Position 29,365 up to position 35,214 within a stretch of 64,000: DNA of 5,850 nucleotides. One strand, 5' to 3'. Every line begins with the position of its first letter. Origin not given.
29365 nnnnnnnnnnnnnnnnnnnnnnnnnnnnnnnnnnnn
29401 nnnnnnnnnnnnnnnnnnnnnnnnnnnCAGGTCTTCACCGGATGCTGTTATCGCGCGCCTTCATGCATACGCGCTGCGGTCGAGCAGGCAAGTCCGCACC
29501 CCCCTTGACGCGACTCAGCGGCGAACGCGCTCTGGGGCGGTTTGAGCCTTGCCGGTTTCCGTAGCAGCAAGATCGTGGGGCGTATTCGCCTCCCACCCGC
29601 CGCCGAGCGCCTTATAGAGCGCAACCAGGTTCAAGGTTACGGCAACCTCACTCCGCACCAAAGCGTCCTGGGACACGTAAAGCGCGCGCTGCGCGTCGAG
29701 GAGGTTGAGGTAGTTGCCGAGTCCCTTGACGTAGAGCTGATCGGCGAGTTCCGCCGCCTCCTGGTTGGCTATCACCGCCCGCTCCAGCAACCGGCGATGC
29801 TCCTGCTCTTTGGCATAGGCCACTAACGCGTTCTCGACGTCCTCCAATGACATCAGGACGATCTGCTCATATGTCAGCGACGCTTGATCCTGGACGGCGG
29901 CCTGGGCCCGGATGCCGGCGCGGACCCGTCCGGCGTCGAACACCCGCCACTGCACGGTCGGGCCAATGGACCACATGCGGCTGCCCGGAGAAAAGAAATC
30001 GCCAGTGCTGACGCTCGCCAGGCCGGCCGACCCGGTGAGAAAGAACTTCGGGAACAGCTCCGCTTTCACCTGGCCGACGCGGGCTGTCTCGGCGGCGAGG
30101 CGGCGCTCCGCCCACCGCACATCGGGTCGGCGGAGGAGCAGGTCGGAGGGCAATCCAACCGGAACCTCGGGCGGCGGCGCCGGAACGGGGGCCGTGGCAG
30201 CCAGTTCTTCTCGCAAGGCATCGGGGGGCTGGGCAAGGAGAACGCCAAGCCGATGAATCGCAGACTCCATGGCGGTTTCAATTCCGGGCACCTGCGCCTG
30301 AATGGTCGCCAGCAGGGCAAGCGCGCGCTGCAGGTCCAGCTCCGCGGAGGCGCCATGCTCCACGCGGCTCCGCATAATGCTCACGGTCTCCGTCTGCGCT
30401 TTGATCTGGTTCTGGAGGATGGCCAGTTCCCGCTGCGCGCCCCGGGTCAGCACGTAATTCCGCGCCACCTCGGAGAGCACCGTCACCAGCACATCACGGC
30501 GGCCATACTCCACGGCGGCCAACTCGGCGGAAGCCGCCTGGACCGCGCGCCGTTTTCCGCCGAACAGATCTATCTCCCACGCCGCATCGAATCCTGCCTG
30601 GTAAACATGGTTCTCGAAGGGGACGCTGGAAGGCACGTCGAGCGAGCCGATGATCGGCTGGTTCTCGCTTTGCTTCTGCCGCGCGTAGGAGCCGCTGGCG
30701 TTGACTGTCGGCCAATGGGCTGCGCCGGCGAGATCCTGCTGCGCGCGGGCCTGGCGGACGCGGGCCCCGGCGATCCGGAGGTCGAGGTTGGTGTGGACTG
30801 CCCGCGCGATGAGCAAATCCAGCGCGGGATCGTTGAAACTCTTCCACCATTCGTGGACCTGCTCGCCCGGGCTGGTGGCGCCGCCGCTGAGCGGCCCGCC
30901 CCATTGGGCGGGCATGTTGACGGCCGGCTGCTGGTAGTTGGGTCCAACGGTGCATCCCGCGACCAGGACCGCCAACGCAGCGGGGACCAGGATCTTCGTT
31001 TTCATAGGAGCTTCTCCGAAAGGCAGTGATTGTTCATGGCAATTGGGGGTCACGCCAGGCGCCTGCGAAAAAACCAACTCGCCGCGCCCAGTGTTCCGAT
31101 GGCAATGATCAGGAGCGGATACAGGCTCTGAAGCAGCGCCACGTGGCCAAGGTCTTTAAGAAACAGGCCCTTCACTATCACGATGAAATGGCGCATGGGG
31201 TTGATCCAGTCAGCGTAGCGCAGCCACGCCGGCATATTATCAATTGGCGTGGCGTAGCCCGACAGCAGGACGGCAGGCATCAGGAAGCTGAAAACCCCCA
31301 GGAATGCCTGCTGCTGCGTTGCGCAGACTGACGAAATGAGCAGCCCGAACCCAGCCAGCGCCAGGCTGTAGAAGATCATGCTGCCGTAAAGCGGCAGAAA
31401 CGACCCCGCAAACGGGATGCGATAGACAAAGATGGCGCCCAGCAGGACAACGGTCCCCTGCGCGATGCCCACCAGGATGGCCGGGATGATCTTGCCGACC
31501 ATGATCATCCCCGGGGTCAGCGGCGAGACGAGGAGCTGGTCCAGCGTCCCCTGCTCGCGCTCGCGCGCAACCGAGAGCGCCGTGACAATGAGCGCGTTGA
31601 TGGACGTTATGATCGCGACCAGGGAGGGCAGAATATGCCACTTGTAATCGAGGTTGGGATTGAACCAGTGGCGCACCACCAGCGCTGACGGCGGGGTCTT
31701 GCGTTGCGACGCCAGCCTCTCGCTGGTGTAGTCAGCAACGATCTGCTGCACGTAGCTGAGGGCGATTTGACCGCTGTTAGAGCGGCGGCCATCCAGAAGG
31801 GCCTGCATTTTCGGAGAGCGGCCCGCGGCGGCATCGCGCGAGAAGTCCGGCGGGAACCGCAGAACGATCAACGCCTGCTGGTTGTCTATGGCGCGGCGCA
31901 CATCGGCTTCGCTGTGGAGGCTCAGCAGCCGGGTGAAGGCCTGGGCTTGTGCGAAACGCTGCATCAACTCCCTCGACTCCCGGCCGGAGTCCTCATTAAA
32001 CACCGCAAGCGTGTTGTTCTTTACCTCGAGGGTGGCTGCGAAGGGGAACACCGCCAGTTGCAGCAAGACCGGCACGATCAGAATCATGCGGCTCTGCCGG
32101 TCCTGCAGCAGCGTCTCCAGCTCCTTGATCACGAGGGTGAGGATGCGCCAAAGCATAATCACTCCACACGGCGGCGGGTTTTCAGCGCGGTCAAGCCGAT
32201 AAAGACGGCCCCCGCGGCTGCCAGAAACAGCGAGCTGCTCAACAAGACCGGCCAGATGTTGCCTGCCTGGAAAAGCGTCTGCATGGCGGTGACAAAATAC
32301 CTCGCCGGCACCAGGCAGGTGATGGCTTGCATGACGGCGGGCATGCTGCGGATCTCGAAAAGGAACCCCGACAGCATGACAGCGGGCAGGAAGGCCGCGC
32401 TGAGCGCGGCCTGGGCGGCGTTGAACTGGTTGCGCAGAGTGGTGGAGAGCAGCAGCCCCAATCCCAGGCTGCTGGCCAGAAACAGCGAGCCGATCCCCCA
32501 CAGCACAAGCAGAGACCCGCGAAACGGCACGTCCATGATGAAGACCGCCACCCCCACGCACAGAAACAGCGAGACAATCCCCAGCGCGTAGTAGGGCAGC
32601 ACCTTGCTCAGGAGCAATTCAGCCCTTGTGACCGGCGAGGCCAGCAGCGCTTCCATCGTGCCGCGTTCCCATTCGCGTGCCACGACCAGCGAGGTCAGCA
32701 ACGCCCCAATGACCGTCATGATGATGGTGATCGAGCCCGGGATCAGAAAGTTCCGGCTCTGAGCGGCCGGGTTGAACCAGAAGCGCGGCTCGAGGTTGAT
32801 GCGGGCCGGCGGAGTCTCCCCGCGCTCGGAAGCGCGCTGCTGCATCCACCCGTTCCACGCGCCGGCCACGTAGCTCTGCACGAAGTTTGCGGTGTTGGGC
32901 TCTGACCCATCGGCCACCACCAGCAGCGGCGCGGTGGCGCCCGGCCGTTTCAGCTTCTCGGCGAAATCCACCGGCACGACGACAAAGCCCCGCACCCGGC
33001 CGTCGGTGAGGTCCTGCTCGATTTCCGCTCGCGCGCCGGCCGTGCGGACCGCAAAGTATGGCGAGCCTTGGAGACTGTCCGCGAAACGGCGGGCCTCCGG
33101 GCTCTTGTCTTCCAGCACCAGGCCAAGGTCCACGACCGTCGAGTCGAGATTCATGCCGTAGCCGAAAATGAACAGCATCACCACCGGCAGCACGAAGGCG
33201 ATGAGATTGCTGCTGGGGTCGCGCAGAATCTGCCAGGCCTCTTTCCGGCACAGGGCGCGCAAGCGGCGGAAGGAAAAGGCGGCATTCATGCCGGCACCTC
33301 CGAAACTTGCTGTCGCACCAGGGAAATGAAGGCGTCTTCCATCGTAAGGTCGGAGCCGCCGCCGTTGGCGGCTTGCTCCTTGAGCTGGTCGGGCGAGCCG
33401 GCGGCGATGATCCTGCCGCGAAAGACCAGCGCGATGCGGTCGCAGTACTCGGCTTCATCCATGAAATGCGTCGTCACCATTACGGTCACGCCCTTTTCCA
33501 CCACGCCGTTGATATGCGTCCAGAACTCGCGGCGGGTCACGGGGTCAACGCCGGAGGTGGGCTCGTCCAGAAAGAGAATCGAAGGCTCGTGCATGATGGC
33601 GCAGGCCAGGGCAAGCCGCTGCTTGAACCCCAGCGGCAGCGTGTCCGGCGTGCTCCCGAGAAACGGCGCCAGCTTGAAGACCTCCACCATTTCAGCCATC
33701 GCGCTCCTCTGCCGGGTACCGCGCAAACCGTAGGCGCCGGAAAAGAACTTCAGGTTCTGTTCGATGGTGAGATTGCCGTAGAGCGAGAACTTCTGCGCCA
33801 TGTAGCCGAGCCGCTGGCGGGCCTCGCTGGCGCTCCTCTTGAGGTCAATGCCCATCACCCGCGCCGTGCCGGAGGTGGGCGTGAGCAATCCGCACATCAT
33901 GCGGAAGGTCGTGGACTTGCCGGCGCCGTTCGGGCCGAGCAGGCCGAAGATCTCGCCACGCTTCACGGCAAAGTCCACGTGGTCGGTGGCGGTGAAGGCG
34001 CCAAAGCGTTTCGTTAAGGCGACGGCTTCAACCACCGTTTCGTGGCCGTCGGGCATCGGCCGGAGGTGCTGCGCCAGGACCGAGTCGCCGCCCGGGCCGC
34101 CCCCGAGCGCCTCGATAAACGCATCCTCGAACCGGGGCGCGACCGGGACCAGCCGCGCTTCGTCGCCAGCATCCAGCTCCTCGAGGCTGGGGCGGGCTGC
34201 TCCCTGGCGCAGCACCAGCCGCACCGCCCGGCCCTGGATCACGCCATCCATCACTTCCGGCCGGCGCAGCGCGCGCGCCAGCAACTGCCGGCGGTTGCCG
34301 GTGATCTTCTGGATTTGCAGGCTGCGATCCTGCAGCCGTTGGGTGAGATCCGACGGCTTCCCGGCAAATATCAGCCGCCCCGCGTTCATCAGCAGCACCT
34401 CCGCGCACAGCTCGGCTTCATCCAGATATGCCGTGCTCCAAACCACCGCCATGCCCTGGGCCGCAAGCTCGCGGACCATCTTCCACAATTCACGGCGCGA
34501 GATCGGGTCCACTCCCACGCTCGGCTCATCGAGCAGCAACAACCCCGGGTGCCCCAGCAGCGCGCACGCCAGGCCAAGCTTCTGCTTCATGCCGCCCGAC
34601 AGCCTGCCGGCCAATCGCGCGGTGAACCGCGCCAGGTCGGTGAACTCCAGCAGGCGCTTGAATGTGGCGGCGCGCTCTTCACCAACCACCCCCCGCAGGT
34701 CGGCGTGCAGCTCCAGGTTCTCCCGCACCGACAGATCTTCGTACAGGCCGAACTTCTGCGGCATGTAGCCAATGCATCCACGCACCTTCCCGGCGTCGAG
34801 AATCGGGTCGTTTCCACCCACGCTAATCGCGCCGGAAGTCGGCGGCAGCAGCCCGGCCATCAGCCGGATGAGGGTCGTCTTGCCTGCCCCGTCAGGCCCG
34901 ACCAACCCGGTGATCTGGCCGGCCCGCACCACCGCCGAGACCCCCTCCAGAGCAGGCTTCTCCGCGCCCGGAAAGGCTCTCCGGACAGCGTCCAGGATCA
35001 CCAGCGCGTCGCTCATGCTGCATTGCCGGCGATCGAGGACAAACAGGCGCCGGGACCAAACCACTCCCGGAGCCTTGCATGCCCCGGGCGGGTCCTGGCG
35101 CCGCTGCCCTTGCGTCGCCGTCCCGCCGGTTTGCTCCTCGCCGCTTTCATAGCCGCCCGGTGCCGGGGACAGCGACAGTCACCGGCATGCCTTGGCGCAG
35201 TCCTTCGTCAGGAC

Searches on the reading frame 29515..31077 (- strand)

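Call 61: search_protein_families(library=pfam, proteins=[window:29515-31077:-], max_evalue=0.00001)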
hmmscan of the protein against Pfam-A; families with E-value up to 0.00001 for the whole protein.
window:29515-31077:- (520 aa): 1 family
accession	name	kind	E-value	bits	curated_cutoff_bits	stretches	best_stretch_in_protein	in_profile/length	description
PF02321.23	OEP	-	3.6e-42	144.7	22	2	314-492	9-187/187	Outer membrane efflux protein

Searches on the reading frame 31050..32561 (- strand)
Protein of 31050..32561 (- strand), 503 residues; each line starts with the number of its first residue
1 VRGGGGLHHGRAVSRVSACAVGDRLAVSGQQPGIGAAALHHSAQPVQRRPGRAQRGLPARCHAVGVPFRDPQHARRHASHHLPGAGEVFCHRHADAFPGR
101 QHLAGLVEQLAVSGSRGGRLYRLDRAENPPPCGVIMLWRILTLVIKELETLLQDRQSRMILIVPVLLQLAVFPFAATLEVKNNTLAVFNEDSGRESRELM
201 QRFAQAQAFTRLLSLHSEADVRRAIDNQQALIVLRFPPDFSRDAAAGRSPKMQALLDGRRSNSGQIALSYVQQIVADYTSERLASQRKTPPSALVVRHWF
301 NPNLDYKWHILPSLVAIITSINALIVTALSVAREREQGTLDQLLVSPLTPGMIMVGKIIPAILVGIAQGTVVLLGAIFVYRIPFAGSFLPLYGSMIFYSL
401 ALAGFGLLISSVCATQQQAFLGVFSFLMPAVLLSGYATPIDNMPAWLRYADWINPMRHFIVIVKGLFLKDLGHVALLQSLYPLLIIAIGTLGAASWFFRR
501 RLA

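Call 61: search_protein_families(library=pfam, proteins=[window:31050-32561:-], max_evalue=0.00001)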
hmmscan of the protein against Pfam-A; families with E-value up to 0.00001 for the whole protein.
window:31050-32561:- (503 aa): 3 families
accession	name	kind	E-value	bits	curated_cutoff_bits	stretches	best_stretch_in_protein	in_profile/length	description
PF12698.13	ABC2_membrane_3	-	9.1e-47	160.3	31.6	1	159-495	6-346/347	ABC-2 family transporter protein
PF01061.29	ABC2_membrane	-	3.6e-30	105.5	26.9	1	306-465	51-208/211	ABC-2 type transporter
PF12679.13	ABC2_membrane_2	-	4.7e-15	56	27.2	1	142-500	2-280/283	ABC-2 family transporter protein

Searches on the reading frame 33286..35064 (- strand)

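Call 61: search_protein_families(library=pfam, proteins=[window:33286-35064:-], max_evalue=0.00001)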
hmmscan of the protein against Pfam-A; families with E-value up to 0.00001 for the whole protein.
window:33286-35064:- (592 aa): 4 families
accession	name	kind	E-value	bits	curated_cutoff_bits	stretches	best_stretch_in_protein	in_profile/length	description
PF00005.33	ABC_tran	-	1.8e-61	207.2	25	2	361-504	2-137/137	ABC transporter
PF13304.12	AAA_21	-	4.1e-17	63.6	27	0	126-201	220-287/304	AAA domain, putative AbiEii toxin, Type IV TA system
PF13476.12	AAA_23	-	7.2e-08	33.7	27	0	353-398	6-47/201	AAA domain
PF13555.12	AAA_29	-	9.8e-07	28.9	27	0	363-398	15-50/61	P-loop containing region of AAA domain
